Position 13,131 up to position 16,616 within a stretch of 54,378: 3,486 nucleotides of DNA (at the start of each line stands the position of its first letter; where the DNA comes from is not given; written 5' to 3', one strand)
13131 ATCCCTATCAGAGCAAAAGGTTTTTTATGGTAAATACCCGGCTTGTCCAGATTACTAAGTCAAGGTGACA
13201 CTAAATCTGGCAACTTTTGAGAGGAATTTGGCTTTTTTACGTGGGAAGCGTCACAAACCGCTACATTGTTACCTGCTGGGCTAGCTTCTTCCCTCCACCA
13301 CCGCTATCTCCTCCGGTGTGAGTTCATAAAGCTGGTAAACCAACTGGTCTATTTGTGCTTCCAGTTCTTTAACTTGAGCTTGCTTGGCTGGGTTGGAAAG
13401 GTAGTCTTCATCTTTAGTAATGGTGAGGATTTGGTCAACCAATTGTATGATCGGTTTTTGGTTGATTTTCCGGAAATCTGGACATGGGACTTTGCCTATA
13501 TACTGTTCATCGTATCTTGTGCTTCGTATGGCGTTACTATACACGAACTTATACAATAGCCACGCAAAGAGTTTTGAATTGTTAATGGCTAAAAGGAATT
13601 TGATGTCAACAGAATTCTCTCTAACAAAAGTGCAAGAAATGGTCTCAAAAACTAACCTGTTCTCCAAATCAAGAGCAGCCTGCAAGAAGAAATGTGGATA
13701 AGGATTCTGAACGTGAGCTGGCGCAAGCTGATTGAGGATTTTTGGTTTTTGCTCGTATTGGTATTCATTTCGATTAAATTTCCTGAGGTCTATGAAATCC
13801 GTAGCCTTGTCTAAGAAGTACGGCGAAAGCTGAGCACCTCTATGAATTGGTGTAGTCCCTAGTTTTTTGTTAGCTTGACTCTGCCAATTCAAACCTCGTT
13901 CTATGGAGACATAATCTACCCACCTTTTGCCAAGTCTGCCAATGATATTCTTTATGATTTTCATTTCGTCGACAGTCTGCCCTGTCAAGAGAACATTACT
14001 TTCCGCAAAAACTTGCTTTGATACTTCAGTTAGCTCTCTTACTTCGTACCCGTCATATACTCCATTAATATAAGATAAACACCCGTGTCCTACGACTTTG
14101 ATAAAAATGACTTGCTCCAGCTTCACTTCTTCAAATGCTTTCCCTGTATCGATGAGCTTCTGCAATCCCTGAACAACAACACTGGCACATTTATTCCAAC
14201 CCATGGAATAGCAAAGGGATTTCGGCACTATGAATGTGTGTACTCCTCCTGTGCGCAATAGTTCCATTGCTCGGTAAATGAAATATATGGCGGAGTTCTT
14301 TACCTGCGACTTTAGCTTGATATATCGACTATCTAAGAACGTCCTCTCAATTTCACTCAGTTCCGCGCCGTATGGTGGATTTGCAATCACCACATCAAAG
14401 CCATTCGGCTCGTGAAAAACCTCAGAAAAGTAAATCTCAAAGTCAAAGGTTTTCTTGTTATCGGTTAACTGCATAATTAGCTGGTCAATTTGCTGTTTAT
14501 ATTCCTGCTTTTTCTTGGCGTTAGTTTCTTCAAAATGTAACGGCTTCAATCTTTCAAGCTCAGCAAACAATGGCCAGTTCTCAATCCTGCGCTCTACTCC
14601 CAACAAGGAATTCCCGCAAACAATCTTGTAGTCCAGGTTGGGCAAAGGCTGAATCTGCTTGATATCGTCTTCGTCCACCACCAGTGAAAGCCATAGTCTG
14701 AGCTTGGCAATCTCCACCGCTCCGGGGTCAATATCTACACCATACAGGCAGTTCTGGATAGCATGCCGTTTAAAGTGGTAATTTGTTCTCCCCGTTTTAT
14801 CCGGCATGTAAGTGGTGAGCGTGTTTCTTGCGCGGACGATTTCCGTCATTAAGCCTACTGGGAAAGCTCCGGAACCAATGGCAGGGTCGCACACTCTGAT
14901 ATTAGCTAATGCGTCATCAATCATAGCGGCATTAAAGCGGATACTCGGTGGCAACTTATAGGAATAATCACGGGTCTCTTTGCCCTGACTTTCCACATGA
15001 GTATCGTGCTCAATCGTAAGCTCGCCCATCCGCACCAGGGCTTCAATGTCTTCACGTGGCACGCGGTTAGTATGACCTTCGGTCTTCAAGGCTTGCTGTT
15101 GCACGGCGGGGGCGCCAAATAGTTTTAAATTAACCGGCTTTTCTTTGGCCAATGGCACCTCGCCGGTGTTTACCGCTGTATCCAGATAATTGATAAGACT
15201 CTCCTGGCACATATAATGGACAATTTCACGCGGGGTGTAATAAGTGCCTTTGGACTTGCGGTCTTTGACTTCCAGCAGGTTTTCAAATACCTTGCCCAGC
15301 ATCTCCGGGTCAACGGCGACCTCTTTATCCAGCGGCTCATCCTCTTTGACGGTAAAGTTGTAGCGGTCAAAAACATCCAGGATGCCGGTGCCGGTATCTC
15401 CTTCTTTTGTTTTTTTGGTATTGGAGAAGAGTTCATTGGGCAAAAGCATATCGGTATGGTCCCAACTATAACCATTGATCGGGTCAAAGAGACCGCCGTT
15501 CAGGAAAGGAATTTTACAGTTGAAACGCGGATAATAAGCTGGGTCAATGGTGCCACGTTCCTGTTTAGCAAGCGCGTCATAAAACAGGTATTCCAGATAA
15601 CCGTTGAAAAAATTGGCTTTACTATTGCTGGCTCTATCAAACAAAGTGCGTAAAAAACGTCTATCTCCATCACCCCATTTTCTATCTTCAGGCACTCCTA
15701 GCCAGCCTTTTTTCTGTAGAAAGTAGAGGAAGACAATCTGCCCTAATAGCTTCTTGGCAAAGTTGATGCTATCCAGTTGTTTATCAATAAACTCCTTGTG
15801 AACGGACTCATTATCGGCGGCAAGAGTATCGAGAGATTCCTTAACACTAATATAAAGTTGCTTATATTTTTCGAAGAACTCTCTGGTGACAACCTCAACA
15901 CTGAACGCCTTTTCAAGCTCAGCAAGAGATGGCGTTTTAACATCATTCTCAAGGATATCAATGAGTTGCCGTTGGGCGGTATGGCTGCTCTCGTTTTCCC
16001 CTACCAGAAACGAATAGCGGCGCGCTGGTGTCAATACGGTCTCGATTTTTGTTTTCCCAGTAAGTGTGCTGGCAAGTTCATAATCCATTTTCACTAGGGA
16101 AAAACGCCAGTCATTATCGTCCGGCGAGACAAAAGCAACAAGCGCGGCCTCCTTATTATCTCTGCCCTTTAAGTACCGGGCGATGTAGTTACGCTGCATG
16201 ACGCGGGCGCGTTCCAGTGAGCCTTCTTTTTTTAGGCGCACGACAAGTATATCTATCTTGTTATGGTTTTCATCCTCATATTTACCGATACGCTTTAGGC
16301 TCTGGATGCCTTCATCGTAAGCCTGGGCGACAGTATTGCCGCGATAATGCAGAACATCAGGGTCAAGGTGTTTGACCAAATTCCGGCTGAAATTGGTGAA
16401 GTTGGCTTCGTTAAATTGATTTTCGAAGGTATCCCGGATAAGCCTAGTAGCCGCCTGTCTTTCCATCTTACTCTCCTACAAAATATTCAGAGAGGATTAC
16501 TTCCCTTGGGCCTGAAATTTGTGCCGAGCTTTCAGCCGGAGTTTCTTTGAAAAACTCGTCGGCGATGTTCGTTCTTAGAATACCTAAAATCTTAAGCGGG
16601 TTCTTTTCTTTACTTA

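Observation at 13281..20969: Candidate multi-gene defence operon on the island: RHH/coiled-coil protein, tiny acidic ORF, FCS-zinc protein, PLD-SNF2 nuclease-helicase and PglX/Eco57I-like methyltransferase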

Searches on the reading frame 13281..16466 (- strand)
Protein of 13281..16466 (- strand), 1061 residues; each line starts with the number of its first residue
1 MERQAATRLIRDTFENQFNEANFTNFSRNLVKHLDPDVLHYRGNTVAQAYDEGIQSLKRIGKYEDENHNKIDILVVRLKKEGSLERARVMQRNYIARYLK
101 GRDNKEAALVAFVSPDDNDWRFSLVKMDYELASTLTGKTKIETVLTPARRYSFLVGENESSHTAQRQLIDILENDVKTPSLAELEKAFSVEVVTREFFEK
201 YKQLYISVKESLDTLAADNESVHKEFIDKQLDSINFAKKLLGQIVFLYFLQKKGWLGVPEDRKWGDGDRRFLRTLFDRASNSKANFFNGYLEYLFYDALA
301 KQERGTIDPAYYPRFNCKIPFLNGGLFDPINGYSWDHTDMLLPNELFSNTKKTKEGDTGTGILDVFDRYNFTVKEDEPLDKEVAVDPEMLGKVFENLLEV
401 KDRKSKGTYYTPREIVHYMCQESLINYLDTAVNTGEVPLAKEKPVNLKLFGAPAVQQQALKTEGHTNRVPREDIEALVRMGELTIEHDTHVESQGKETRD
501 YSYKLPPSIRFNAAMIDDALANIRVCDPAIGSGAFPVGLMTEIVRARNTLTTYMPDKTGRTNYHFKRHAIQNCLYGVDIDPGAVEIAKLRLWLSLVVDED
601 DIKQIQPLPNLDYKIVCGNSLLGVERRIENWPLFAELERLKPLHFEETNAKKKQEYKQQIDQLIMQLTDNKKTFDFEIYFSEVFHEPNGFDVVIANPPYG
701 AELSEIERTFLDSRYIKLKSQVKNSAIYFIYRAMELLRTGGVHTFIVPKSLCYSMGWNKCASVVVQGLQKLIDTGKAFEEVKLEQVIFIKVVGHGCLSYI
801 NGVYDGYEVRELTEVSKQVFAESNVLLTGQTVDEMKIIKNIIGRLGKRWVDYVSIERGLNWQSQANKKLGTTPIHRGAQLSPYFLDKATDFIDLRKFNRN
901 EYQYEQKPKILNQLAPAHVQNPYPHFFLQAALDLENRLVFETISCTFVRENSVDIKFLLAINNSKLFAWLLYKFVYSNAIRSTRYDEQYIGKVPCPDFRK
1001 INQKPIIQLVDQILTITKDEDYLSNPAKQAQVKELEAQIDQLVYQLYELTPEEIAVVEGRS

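Call 4: search_protein_families(library=pfam, proteins=[window:13281-16466:-], max_evalue=0.01)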
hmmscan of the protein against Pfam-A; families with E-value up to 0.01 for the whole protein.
window:13281-16466:- (1061 aa): 5 families
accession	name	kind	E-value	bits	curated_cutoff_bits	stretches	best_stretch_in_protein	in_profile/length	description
PF07669.17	Eco57I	-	4.4e-30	105.4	25.3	1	572-760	1-149/171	Eco57I restriction-modification methylase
PF02384.22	N6_Mtase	-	4.3e-11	43.1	20.4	1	681-756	117-192/311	N-6 DNA Methylase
PF20473.4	MmeI_Mtase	-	2.2e-05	24.2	27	1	517-621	15-118/259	MmeI, DNA-methyltransferase domain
PF01170.24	UPF0020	-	0.0002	21.6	22.3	0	684-706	115-138/197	RMKL-like, methyltransferase domain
PF12950.13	TaqI_C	-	0.00025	21.7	26.5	1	873-994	2-117/118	TaqI-like C-terminal specificity domain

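Call 5: search_protein_families(library=padloc, proteins=[window:13281-16466:-], max_evalue=0.01)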
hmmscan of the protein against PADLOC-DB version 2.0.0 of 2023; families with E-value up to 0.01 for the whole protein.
window:13281-16466:- (1061 aa): 48 families (the best 25 are shown)
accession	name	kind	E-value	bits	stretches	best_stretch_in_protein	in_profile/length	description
PDLC03596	REase_MTase_IIG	-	1e-249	829.8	2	1-750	1-775/1148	Type IIG restriction enzyme-methyltransferase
PDLC03612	REase_MTase_IIG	-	4.2e-52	175.6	5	926-1059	1114-1245/1247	Type IIG restriction enzyme-methyltransferase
PDLC03601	REase_MTase_IIG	-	5.7e-49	164.8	2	518-623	453-558/1110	Type IIG restriction enzyme-methyltransferase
PDLC02643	DrmMI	-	2.7e-31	106.3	2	519-626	598-721/1347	DrmMI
PDLC03628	REase_MTase_IIG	-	5.8e-24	82.3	3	184-432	152-363/1100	Type IIG restriction enzyme-methyltransferase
PDLC02638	DrmMI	-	1.5e-23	81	2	524-663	601-762/935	DrmMI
PDLC03604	REase_MTase_IIG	-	1.4e-21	74.3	1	518-762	385-613/1011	Type IIG restriction enzyme-methyltransferase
PDLC03348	MTase_II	-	4.5e-21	73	2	688-1057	345-708/727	Type II methyltransferase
PDLC03629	REase_MTase_IIG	-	2.4e-17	60.1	1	516-626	429-538/1182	Type IIG restriction enzyme-methyltransferase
PDLC03609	REase_MTase_IIG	-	1.4e-16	57.5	2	520-622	434-532/1066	Type IIG restriction enzyme-methyltransferase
PDLC02646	DrmMI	-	2.5e-16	57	2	564-650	44-114/792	DrmMI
PDLC02644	DrmMI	-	1.7e-15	54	2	537-626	149-231/988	DrmMI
PDLC03021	MTase_I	-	3.5e-15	53.8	2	687-752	270-331/491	Type I methyltransferase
PDLC03335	MTase_II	-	1.1e-13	48.7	1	612-752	108-260/607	Type II methyltransferase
PDLC03618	REase_MTase_IIG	-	1.4e-13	47.1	1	566-626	661-715/1429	Type IIG restriction enzyme-methyltransferase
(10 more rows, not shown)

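Call 6: search_protein_families(library=ncbifam, proteins=[window:13281-16466:-], max_evalue=0.01)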
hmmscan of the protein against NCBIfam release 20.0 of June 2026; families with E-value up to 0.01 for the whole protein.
window:13281-16466:- (1061 aa): 6 families
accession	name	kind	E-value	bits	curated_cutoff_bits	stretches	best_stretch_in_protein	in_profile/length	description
NF033452.1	BREX_1_MTaseX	exception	9.7e-16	56.8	500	2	519-672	311-448/1210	BREX-1 system adenine-specific DNA-methyltransferase PglX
NF033455.1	BREX_6_MTaseX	exception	2.1e-14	52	900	2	494-593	300-398/1319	BREX-6 system adenine-specific DNA-methyltransferase PglX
NF033451.1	BREX_2_MTaseX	equivalog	7.1e-11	40.6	400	1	512-699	214-368/1185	BREX-2 system adenine-specific DNA-methyltransferase PglX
TIGR02987.1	met_A_Alw26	exception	1.3e-06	27.5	353.5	0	951-1054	413-498/523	Alw26I/Eco31I/Esp3I family type II restriction adenine-specific DNA-methyltransferase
NF047738.1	antiphage_MADS2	equivalog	5e-06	25.1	720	1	520-713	330-466/654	methylation-associated defense system DNA methyltransferase MAD2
NF033454.1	BREX_5_MTaseX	exception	0.0024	15.5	900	0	518-619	298-391/1404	BREX-5 system adenine-specific DNA-methyltransferase PglX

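Call 11: search_solved_structures(query=window:13281-16466:-, max_evalue=0.01)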
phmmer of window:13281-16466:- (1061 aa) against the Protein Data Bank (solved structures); distinct sequences matched with E-value up to 0.01: 4.
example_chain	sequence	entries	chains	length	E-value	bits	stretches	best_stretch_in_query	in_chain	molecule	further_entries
7lni_A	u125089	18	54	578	2.1e-07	32.4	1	383-427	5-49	Site-specific DNA-methyltransferase (adenine-specific)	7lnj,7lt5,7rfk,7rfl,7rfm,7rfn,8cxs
8cxz_A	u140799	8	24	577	2.2e-07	32.3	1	383-427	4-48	Site-specific DNA-methyltransferase (adenine-specific)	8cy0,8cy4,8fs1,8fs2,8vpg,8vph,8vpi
7qw5_A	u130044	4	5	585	0.0002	22.5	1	948-1043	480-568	Modification methylase BseCI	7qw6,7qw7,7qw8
2okc_A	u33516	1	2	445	0.00027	22.1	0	686-757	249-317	Type I restriction enzyme StySJI M protein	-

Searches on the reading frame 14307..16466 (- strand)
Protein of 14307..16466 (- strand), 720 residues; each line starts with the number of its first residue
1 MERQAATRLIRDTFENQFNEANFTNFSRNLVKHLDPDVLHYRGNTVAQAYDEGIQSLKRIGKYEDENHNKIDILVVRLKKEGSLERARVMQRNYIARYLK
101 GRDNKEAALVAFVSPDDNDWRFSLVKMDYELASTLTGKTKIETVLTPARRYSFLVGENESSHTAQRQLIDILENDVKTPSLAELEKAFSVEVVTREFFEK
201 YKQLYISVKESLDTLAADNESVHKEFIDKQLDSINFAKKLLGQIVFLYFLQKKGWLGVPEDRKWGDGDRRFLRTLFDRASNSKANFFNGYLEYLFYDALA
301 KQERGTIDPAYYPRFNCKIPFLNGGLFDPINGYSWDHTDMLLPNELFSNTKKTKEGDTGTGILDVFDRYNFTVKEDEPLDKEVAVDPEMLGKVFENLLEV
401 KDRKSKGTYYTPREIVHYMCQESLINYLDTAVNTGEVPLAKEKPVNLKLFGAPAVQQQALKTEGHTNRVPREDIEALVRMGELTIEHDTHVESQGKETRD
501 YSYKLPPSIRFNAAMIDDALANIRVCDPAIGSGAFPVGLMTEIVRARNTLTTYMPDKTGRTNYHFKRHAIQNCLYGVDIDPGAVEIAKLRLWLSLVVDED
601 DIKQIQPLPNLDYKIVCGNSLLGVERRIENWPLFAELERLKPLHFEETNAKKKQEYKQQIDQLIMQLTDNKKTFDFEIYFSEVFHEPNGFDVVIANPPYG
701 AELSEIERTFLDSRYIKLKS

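Call 44: find_homologous_proteins(query=window:14307-16466:-, max_evalue=0.00001)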
Query window:14307-16466:- (720 aa): 8000 proteins with E <= 0.00001 among 8000 candidates; the best 120 are listed.
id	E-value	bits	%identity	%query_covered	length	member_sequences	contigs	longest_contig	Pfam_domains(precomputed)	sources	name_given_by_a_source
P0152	0.0e+0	1647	100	100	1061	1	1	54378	PF02384.23,PF07669.18,PF20473.5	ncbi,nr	ncbi:MAG: hypothetical protein Q8O43_04345 [Dehalococcoidia bacterium]|nr:hypothetical protein [Deha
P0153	0.0e+0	1196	75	97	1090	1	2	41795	PF02384.23,PF07669.18,PF12950.14,PF20473.5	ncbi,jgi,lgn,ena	-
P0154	0.0e+0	1167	73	97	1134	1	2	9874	PF02384.23,PF07669.18,PF20473.5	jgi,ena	-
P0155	0.0e+0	1166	73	97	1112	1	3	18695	PF02384.23,PF07669.18,PF12950.14,PF20473.5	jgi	jgi:type I restriction-modification system DNA methylase subunit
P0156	0.0e+0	1163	73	98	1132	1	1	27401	PF02384.23,PF07669.18,PF20473.5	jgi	-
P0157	0.0e+0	1162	73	100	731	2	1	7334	PF02384.23,PF07669.18,PF20473.5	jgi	jgi:type I restriction-modification system DNA methylase subunit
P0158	0.0e+0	1153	72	97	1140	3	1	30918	PF02384.23,PF07669.18,PF12950.14,PF20473.5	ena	-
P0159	0.0e+0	1152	72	100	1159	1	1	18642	PF02384.23,PF07669.18,PF12950.14,PF20473.5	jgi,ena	-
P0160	0.0e+0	1139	72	98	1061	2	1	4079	PF02384.23,PF07669.18,PF12950.14,PF20473.5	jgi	-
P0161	0.0e+0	1137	72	99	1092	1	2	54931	PF02384.23,PF07669.18,PF12950.14,PF20473.5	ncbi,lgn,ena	-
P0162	0.0e+0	1135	71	99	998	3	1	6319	PF02384.23,PF07669.18,PF01170.25,PF20473.5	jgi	-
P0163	0.0e+0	1135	72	97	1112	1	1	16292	PF02384.23,PF07669.18,PF20473.5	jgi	jgi:type I restriction-modification system DNA methylase subunit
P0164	0.0e+0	1134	72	98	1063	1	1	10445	PF02384.23,PF07669.18,PF12950.14,PF20473.5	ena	-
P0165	0.0e+0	1133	81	87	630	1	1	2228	PF02384.23,PF07669.18,PF20473.5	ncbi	-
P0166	0.0e+0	1133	72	97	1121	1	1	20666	PF02384.23,PF07669.18,PF12950.14,PF20473.5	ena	-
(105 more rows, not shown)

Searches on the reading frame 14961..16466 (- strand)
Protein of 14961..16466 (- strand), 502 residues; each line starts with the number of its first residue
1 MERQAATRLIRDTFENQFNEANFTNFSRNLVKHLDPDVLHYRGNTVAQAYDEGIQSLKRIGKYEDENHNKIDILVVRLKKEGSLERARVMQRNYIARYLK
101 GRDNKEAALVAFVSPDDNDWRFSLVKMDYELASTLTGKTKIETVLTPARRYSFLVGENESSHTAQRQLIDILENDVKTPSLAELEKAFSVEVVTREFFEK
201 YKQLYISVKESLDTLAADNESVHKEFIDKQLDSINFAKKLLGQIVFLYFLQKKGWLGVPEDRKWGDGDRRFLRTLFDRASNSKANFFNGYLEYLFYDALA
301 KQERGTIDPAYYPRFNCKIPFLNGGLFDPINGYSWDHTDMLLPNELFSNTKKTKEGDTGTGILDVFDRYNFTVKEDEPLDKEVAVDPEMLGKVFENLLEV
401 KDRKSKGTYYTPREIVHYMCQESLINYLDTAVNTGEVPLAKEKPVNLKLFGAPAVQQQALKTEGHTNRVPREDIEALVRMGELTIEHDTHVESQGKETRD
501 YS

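Call 24: search_protein_families(library=pfam, proteins=[window:14961-16466:-], max_evalue=0.1)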
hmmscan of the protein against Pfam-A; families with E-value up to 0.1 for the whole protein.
window:14961-16466:- (502 aa): 1 family
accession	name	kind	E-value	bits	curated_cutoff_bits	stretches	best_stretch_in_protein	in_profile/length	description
PF02384.22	N6_Mtase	-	0.02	14.6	20.4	1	387-421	3-40/311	N-6 DNA Methylase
